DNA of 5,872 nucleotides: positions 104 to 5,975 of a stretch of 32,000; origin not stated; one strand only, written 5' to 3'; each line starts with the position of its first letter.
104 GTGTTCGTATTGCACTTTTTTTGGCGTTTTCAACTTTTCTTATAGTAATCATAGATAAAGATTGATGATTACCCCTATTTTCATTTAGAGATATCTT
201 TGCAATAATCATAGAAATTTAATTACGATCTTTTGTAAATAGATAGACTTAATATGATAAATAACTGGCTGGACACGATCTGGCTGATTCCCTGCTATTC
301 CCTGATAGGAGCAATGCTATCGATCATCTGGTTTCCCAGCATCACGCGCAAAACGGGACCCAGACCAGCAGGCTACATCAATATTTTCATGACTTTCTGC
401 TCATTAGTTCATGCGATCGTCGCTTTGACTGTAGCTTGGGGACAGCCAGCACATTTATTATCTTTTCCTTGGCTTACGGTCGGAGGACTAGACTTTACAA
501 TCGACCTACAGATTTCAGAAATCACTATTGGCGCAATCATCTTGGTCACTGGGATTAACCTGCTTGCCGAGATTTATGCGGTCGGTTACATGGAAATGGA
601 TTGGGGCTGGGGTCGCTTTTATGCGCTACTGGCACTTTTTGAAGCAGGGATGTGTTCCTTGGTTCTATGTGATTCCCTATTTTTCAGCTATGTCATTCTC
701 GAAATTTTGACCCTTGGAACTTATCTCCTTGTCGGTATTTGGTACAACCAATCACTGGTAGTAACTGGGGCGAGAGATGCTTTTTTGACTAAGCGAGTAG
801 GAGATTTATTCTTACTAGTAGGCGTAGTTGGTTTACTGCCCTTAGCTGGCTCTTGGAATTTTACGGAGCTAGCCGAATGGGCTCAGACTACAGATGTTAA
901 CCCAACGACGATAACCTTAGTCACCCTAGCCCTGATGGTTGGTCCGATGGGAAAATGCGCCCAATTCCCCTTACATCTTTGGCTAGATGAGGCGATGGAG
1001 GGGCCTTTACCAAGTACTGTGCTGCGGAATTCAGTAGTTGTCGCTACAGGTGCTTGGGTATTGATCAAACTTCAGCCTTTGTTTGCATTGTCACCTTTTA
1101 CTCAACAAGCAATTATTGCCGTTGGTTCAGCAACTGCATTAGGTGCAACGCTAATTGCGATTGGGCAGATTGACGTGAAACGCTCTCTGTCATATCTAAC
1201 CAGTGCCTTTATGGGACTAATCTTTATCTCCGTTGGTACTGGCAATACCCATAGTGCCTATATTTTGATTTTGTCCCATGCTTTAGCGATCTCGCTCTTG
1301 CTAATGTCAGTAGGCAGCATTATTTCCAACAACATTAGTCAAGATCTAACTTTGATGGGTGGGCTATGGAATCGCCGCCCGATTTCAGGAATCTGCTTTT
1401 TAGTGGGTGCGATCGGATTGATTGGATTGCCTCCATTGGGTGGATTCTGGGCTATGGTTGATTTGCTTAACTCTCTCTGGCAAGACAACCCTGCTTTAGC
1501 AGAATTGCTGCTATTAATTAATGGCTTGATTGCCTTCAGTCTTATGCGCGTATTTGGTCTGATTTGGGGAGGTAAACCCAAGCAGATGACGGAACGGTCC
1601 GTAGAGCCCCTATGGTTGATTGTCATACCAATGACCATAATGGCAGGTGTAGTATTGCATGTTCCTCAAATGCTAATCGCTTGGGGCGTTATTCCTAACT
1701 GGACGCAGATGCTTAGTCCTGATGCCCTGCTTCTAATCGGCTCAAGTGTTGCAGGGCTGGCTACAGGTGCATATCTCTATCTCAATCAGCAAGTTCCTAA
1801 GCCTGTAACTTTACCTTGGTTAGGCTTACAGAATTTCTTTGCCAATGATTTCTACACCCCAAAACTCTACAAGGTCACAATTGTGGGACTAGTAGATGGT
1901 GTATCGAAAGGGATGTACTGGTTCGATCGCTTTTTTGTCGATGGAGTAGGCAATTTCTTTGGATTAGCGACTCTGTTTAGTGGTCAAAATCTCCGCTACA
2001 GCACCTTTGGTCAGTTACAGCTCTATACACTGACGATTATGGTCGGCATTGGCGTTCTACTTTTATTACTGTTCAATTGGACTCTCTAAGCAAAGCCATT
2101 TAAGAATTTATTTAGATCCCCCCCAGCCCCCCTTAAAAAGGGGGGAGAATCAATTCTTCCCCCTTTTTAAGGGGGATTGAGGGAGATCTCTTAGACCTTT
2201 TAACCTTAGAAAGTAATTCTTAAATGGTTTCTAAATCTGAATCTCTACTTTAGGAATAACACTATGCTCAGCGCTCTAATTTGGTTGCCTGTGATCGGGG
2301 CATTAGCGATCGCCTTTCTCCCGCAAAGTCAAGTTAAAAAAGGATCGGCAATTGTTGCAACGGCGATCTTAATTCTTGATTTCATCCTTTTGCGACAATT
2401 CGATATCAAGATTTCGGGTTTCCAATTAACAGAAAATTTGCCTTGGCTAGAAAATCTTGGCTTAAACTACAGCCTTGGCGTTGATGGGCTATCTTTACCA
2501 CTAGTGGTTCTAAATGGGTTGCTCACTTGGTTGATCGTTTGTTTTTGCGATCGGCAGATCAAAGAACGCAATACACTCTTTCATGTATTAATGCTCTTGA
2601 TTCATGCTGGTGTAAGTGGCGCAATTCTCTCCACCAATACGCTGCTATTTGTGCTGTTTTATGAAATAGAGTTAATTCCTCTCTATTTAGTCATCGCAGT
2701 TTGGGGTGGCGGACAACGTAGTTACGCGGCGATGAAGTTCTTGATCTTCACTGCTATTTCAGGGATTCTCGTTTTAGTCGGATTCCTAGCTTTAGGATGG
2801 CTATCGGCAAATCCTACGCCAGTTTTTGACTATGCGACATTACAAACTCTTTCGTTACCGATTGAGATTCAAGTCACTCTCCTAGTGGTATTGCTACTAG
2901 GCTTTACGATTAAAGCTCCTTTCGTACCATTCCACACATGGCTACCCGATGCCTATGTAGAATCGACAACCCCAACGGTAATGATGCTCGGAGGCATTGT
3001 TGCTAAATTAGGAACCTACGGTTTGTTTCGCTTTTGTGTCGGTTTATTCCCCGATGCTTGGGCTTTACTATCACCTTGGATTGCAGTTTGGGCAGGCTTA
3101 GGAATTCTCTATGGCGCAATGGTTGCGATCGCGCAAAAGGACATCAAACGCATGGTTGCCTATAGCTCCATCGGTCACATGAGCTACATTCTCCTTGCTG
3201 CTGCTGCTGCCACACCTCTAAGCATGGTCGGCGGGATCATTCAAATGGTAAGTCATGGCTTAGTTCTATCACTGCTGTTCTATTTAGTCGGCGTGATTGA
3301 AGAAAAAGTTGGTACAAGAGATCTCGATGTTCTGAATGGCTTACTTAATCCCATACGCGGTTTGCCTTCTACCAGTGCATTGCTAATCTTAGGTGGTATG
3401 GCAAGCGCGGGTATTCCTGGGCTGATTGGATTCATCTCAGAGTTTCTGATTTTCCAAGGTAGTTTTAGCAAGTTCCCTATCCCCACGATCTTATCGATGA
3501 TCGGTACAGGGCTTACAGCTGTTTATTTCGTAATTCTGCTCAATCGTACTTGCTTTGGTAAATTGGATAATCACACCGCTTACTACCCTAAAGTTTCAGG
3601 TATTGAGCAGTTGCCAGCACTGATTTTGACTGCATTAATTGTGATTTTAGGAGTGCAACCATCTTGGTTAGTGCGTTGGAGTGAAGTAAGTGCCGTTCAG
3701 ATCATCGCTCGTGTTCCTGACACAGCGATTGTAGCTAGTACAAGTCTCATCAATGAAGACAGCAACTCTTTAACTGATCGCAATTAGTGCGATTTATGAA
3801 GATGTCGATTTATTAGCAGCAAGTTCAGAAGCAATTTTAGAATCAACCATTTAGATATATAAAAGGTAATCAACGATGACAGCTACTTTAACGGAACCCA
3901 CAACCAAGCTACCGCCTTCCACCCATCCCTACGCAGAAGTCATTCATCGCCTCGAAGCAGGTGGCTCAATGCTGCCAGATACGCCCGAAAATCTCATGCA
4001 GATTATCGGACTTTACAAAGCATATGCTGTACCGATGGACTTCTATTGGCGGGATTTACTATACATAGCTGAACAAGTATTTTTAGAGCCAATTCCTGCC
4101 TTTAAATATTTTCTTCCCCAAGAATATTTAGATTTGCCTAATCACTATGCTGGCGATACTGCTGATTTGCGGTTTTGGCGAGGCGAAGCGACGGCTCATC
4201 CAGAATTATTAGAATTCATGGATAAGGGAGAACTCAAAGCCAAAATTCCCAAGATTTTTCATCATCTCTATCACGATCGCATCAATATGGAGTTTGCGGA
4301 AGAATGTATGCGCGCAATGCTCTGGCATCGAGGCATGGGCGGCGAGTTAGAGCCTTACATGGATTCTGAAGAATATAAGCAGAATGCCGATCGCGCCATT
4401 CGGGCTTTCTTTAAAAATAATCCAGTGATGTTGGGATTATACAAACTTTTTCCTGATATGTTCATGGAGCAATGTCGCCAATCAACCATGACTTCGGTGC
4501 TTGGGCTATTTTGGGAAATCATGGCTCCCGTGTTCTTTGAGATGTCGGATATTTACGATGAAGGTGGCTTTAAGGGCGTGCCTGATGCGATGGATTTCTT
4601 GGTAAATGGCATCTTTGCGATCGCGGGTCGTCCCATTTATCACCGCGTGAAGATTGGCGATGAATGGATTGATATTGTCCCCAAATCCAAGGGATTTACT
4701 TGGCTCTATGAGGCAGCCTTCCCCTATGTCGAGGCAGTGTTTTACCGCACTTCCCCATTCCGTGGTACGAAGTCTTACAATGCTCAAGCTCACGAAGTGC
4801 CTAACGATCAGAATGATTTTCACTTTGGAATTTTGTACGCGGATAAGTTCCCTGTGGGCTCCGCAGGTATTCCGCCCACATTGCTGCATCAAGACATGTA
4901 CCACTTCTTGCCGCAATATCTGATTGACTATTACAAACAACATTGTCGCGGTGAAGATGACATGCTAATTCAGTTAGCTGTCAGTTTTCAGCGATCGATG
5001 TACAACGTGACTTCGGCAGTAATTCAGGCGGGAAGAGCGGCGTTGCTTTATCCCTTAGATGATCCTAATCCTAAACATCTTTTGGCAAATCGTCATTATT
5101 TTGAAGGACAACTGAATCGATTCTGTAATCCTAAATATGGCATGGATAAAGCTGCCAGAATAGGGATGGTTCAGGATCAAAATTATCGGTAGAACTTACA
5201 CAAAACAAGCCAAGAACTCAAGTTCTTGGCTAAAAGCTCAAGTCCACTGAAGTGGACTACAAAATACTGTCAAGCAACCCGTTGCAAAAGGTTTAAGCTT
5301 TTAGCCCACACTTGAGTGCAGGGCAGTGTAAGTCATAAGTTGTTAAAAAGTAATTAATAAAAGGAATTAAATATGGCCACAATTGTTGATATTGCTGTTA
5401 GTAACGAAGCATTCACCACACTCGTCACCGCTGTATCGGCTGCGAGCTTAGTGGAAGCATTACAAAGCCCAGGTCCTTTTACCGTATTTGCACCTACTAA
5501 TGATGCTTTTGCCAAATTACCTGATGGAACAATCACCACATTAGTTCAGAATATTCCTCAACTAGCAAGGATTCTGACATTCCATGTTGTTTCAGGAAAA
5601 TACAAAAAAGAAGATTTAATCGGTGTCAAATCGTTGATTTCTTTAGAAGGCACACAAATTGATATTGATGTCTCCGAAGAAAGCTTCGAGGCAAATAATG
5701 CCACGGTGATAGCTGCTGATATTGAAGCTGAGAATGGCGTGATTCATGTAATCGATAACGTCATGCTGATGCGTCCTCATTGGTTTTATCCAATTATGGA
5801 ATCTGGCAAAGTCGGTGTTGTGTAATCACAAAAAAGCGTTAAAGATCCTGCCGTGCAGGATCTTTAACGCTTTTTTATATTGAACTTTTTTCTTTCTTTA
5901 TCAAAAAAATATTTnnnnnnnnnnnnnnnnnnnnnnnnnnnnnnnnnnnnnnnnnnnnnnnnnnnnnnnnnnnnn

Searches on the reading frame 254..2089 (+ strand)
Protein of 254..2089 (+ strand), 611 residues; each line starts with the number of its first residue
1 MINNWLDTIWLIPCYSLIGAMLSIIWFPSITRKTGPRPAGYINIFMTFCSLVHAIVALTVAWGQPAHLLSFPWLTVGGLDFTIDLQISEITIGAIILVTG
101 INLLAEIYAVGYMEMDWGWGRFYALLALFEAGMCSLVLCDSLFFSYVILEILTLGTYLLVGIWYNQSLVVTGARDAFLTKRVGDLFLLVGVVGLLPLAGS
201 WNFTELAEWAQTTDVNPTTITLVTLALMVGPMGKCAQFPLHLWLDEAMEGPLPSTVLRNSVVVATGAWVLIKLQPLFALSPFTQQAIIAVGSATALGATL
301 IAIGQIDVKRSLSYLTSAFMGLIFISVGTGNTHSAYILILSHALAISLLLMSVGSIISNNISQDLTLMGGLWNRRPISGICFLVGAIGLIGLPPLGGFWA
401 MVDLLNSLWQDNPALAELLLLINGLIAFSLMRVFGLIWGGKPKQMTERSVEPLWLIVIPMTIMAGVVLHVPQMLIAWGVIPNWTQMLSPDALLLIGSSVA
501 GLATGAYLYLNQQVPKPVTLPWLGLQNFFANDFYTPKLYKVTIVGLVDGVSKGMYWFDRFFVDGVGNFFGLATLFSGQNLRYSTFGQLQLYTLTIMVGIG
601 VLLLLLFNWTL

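Call 30: search_protein_families(library=pfam, max_evalue=0.001, proteins=[window:254-2089:+])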
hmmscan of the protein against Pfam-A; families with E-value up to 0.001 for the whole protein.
window:254-2089:+ (611 aa): 2 families
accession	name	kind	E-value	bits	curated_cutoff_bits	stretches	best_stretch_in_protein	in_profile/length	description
PF00361.26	Proton_antipo_M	-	4.8e-53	180.7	21.5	1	141-421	3-288/294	NADH:quinone oxidoreductase/Mrp antiporter, TM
PF00662.26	Proton_antipo_N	-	5.5e-14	52.3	24.5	1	73-123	1-51/51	NADH-Ubiquinone oxidoreductase (complex I), chain 5 N-terminus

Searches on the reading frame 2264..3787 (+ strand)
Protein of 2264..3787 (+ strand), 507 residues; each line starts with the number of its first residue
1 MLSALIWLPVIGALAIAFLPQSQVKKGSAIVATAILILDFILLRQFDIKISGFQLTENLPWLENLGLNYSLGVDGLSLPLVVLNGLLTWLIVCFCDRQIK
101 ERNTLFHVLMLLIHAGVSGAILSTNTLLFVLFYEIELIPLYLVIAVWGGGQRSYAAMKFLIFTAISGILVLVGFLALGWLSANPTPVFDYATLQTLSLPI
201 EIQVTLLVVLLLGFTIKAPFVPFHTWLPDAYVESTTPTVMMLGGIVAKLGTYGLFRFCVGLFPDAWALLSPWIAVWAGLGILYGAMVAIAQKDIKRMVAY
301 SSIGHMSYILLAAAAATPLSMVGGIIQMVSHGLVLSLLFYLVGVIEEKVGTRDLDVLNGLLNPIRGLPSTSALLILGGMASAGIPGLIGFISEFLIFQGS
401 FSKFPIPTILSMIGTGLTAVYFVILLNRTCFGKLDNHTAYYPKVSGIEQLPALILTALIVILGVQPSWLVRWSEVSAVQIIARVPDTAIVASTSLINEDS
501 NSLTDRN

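Call 30: search_protein_families(library=pfam, max_evalue=0.001, proteins=[window:2264-3787:+])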
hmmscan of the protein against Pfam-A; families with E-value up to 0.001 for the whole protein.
window:2264-3787:+ (507 aa): 1 family
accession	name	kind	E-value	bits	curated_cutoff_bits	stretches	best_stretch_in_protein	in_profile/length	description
PF00361.26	Proton_antipo_M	-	9.9e-59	199.4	21.5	1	123-417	1-293/294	NADH:quinone oxidoreductase/Mrp antiporter, TM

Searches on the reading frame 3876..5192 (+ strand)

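Call 30: search_protein_families(library=pfam, max_evalue=0.001, proteins=[window:3876-5192:+])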
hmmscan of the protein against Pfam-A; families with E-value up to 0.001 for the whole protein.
window:3876-5192:+ (438 aa): 1 family
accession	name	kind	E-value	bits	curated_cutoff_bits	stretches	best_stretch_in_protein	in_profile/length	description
PF10216.14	ChpXY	-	1.2e-157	525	25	1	22-416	1-351/352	CO2 hydration protein (ChpXY)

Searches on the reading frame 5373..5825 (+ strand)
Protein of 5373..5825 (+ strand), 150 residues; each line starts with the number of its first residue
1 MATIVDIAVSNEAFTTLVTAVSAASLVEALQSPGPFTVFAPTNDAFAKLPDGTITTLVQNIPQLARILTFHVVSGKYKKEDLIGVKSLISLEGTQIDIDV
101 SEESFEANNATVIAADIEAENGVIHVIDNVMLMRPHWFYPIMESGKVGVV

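Call 30: search_protein_families(library=pfam, max_evalue=0.001, proteins=[window:5373-5825:+])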
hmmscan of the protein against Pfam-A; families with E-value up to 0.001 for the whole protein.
window:5373-5825:+ (150 aa): 1 family
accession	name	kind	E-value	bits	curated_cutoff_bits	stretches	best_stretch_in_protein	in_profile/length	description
PF02469.27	Fasciclin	-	2.7e-38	131.4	22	1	13-132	2-122/123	Fasciclin domain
